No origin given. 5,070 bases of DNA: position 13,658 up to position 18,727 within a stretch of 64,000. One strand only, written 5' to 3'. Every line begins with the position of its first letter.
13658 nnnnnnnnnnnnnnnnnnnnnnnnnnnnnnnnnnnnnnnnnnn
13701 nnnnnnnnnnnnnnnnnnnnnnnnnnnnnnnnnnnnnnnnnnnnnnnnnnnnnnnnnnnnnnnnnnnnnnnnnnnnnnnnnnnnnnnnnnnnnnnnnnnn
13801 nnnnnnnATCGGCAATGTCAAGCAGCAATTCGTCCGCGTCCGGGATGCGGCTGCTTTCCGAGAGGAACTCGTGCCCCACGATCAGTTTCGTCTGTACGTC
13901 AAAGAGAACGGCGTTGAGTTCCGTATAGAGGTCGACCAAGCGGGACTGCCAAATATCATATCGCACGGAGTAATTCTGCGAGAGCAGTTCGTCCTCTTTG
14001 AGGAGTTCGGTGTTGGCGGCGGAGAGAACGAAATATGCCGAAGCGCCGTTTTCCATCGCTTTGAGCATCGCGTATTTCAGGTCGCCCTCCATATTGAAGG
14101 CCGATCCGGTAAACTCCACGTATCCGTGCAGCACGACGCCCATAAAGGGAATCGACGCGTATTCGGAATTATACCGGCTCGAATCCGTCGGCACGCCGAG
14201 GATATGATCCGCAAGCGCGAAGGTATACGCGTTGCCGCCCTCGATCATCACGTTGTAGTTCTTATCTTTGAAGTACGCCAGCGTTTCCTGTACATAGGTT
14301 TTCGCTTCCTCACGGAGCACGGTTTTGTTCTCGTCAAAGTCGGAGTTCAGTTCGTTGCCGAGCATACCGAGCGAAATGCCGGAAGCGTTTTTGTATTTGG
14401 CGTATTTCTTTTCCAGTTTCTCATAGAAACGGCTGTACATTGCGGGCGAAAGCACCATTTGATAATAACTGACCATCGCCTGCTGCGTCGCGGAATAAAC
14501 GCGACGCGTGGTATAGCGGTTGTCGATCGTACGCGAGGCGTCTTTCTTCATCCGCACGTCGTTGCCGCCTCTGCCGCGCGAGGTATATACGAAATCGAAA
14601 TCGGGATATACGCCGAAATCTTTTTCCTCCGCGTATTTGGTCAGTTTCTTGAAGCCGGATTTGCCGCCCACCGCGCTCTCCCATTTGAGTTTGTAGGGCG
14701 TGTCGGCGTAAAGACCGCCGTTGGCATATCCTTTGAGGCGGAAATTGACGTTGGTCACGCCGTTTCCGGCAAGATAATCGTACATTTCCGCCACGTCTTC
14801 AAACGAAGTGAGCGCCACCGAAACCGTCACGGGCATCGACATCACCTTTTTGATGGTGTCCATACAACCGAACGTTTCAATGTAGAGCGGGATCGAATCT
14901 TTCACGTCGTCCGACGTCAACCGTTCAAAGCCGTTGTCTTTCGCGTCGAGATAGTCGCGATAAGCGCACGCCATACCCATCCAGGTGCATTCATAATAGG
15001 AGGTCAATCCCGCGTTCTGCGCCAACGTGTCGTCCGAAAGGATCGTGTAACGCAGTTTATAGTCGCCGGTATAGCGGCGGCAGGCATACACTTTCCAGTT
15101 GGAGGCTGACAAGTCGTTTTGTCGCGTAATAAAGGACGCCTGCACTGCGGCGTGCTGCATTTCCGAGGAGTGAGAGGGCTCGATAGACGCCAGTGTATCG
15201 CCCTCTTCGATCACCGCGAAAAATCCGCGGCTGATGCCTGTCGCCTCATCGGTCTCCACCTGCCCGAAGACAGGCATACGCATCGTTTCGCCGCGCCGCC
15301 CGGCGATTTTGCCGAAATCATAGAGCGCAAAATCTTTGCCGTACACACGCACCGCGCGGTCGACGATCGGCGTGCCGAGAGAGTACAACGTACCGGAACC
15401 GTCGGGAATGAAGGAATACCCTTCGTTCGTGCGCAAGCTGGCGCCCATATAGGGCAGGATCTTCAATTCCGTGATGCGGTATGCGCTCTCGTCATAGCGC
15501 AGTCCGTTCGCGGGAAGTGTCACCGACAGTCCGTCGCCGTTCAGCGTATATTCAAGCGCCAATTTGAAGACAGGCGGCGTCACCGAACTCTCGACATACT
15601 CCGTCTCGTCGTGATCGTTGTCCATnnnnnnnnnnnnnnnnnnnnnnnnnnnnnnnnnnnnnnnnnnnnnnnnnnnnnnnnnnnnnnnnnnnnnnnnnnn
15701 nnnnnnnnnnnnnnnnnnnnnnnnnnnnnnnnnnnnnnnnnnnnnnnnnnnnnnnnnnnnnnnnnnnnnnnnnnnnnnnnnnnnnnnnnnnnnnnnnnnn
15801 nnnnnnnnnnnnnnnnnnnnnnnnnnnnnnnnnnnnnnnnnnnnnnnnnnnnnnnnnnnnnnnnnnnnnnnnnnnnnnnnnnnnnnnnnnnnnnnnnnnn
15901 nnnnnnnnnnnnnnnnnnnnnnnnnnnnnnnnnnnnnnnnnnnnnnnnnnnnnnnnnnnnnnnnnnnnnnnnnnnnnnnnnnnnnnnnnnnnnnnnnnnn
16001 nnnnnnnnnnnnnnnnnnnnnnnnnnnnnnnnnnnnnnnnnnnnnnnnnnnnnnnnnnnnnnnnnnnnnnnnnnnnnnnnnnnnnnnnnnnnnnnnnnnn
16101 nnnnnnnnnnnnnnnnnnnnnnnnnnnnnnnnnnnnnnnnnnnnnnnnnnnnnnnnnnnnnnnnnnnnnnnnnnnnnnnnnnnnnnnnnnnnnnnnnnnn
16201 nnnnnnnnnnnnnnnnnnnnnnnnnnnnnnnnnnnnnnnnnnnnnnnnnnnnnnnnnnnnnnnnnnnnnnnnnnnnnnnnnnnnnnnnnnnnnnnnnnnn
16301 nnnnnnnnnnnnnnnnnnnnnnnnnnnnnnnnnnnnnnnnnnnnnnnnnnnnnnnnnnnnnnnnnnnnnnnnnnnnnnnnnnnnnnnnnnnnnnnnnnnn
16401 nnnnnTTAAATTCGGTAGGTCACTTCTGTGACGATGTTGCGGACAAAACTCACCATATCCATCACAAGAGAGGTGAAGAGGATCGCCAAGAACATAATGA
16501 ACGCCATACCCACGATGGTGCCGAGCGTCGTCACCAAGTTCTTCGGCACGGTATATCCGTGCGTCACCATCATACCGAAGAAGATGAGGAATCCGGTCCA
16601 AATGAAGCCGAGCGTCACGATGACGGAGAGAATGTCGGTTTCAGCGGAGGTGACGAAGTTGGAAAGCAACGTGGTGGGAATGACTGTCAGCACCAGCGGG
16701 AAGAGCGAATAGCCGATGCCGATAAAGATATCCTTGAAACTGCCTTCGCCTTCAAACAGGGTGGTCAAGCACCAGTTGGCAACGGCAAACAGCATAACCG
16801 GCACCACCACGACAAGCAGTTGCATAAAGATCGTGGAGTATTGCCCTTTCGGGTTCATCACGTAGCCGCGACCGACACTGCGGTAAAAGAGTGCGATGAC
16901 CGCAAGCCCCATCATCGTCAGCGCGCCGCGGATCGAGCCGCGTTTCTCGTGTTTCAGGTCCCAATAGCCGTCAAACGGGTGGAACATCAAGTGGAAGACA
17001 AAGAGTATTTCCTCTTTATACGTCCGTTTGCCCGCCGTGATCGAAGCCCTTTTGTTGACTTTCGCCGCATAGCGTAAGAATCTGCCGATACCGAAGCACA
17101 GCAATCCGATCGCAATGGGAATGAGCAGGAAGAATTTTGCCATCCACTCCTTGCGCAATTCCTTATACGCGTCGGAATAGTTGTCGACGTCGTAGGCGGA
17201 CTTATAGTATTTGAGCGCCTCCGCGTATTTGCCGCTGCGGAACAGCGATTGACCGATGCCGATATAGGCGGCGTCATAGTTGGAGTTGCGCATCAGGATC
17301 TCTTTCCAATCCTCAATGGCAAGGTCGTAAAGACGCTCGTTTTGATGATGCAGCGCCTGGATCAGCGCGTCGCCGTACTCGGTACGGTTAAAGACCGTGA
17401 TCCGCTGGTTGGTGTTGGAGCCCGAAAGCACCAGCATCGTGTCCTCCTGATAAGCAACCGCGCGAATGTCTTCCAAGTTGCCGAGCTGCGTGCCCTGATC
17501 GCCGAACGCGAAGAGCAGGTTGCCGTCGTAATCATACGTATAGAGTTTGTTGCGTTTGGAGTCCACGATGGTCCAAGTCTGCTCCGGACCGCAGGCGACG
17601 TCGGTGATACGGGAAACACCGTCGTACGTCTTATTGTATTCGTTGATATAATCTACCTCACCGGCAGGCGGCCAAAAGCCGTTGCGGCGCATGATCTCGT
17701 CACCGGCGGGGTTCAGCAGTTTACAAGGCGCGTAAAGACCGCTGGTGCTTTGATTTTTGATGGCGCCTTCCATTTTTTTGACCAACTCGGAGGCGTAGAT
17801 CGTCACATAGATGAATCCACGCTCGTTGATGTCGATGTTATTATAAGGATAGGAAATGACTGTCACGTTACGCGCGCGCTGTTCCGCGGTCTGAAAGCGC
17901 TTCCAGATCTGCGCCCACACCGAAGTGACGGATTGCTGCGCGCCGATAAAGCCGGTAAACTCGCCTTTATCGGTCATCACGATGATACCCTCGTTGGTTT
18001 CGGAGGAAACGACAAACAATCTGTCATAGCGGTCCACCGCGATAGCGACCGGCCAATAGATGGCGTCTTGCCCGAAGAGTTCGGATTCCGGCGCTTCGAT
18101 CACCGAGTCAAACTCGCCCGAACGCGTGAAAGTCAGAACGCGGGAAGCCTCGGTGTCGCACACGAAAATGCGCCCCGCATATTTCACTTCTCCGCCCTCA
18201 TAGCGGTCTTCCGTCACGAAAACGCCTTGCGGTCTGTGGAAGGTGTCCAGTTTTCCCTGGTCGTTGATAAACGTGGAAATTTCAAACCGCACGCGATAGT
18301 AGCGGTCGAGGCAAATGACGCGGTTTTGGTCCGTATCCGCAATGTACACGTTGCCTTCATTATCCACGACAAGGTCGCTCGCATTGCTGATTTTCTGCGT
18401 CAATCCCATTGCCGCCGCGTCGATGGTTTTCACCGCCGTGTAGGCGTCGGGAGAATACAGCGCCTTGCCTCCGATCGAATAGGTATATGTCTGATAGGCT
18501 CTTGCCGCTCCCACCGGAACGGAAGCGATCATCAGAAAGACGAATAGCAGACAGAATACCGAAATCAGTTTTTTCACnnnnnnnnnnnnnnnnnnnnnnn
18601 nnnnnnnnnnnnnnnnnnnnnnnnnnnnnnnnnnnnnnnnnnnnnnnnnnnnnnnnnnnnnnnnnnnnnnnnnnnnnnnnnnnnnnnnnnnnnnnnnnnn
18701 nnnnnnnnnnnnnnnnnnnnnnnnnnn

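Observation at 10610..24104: Seven-gene ABC locus with two permease pairs, one giant binding protein, two giant accessory proteins and no ATPase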

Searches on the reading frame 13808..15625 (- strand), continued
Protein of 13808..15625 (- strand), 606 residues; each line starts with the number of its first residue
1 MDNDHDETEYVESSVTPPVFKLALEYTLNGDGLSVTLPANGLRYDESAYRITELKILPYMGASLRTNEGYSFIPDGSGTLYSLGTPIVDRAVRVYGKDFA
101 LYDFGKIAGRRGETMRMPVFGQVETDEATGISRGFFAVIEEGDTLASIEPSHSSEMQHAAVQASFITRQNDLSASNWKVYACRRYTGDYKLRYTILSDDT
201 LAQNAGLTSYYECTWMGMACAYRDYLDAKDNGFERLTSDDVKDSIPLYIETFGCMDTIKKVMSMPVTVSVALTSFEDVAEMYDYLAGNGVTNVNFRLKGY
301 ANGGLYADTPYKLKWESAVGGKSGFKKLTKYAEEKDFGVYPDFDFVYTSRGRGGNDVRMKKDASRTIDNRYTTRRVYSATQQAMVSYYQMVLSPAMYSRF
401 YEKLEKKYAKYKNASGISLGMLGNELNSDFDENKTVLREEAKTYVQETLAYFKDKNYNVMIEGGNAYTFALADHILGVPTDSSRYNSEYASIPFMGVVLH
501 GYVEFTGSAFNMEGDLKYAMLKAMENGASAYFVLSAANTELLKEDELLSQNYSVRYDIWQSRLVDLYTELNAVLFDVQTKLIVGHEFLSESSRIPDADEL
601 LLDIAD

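Call 86: find_encoding_contigs(protein=P0508, flank=10000, max_places=1)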
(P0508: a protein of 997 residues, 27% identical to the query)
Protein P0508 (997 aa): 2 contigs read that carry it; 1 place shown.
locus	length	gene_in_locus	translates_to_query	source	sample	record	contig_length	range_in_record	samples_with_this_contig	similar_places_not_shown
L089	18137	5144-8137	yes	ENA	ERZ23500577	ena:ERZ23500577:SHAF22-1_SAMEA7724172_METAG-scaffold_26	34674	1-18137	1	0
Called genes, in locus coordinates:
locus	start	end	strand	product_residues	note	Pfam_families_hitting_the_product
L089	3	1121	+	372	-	?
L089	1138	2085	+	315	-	PF00528:BPD_transp_1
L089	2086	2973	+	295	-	PF00528:BPD_transp_1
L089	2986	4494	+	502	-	PF01436:NHL (weak)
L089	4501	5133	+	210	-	PF04893:Yip1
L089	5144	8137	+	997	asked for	PF18952:DUF5696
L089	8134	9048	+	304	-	PF00528:BPD_transp_1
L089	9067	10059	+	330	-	PF00528:BPD_transp_1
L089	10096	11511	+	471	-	PF01547:SBP_bac_1 (faint)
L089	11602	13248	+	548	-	PF18259:CBM65_1 (weak), PF18522:DUF5620 (weak)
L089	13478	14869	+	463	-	PF02386:TrkH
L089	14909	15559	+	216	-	PF02254:TrkA_N, PF03446:NAD_binding_2 (weak), PF03721:UDPG_MGDP_dh_N (weak), PF03807:F420_oxidored (weak), PF02080:TrkA_C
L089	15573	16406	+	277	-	PF09297:Zn_ribbon_NUD, PF00293:NUDIX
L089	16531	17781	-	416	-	PF01471:PG_binding_1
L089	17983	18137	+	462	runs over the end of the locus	PF02368:Big_2, PF22359:Big-like (weak), PF09587:PGA_cap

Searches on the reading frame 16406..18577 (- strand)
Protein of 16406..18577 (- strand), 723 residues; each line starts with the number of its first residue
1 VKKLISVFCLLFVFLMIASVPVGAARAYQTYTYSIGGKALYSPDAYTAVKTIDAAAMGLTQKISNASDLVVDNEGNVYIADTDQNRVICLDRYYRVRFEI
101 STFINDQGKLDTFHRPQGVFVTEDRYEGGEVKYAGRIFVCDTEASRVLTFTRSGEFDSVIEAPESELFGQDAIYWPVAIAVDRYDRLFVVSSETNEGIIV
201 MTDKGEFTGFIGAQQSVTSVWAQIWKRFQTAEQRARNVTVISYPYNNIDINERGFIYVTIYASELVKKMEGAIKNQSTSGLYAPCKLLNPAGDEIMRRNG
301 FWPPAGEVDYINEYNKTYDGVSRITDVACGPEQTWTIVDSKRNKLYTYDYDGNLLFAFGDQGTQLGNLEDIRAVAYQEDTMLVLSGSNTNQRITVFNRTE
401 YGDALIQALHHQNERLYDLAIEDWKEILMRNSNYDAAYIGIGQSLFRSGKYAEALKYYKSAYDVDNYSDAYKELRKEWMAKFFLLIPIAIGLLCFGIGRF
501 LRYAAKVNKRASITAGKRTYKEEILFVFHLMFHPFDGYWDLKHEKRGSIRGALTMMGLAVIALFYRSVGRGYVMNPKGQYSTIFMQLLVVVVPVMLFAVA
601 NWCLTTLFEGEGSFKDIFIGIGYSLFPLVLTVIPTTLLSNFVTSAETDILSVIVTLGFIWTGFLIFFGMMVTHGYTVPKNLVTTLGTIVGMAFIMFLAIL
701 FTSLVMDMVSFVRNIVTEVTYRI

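Call 4: search_protein_families(library=pfam, proteins=[window:16406-18577:-], max_evalue=0.01)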
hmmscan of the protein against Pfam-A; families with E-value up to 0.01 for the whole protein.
window:16406-18577:- (723 aa): 8 families
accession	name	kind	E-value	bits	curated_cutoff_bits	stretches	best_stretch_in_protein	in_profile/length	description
PF04893.22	Yip1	-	1.5e-14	54.7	28.6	1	529-698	2-171/173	Yip1 domain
PF13424.12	TPR_12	-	1.3e-05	25.8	30.1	1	414-464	23-74/77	Tetratricopeptide repeat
PF00515.34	TPR_1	-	1.8e-05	24.8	27.8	1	437-461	3-27/34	Tetratricopeptide repeat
PF07719.23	TPR_2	-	4.6e-05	23.7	27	1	437-464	3-30/34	Tetratricopeptide repeat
PF13432.12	TPR_16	-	6.1e-05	23.8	32.7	1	408-467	4-61/65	Tetratricopeptide repeat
PF01436.27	NHL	-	0.00013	22.3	20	0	65-89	3-27/28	NHL repeat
PF24379.1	DUF7535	-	0.001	19.2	27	1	565-609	10-58/60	Family of unknown function (DUF7535)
PF17170.10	DUF5128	-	0.002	17.8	22.9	0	133-162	52-81/321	6-bladed beta-propeller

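Call 5: search_protein_families(library=ncbifam, proteins=[window:16406-18577:-], max_evalue=0.01)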
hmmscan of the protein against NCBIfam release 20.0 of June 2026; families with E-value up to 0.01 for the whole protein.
window:16406-18577:- (723 aa): 2 families
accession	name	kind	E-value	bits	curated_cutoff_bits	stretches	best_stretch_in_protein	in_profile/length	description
NF035926.1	scyF_NHL_VPEP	equivalog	3e-10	39.8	350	2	337-399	215-276/376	scytonemin biosynthesis PEP-CTERM protein ScyF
NF047780.1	LIC12708_fam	subfamily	0.00045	19.2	150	0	134-198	66-144/391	LIC_12708 family protein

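Call 22: search_solved_structures(query=window:16406-18577:-, max_evalue=1)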
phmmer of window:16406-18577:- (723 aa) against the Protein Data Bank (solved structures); distinct sequences matched with E-value up to 1: 66 (the best 60 are shown).
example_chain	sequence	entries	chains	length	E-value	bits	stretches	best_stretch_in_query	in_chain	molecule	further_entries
7qrx_A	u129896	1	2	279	2.2e-08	36.2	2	323-396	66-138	E3 ubiquitin-protein ligase TRIM71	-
9jur_A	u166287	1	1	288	2.5e-08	36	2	323-396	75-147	E3 ubiquitin-protein ligase TRIM71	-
6fpt_A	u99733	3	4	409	5.8e-08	34.8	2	326-393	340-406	E3 ubiquitin-protein ligase TRIM71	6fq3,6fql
8j72_A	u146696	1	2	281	6.8e-08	34.6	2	323-396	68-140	E3 ubiquitin-protein ligase TRIM71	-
6d69_A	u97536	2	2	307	7.7e-07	31.1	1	337-398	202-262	NHL Repeat Region of D. melanogaster Thin | Thin, isoform D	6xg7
8bu0_A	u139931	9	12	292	1.7e-05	26.6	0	416-468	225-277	Consensus tetratricopeptide repeat protein | Crystal structure of an 8-repeat consensus TPR superhelix with Zinc. | Monomer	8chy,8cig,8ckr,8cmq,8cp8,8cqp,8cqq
6vfj_B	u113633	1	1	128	2.6e-05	26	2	417-466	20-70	I53_dn5B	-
8pkr_A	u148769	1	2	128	4.6e-05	25.2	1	66-92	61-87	non-specific serine/threonine protein kinase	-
8pkq_A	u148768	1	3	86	4.6e-05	25.2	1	65-90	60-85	non-specific serine/threonine protein kinase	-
1rwi_B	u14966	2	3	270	0.0003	22.5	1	65-92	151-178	Serine/threonine-protein kinase pknD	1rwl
6v8e_A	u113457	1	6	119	0.00035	22.3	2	417-466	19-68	Designed protein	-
6qsd_A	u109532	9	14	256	0.00043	22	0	64-90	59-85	Pizza6S | Pizza6-S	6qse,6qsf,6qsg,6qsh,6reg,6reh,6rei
6f0t_A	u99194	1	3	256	0.00048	21.8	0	64-90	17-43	Pizza6-SFW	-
6vfh_A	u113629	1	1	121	0.00061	21.5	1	417-466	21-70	T33_dn10A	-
9qhb_A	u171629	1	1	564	0.00062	21.5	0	415-469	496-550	Engineered tetratricopeptide repeat protein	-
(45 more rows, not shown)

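Call 75: search_dna_similar(query=window:16406-18577:-, collection=plasmids, mode=protein, max_evalue=0.001, max_rows=30)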
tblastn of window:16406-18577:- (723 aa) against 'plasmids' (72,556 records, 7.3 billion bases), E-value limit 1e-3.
Records with a match: 3; places in all: 6; records where one place covers at least 80% of the query: 2.
Best place of each record, by identity: <60% 3.
By first word of the organism name: Butyrivibrio 1; Paenibacillus 1; Candidatus 1.
By predicted mobility (MOB-suite, as given by PLSDB): non-mobilizable 3.
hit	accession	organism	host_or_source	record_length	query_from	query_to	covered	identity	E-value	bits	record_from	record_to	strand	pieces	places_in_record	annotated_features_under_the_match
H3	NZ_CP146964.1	Butyrivibrio fibrisolvens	Bovinae,Bovine rumen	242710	2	722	95%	33.6%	3e-84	340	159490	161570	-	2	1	NHL repeat-containing protein | YIP1 family protein | DUF5696 domain-containing protein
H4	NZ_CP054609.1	Paenibacillus cellulosilyticus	cell culture,soil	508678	3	722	100%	25.6%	2e-41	171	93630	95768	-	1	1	YIP1 family protein | DUF5696 domain-containing protein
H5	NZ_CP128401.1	Candidatus Chlorohelix allophototropha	Single colony of Candidatus Chlorohelix ...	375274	63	399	47%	25.1%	6e-5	54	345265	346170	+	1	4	6-bladed beta-propeller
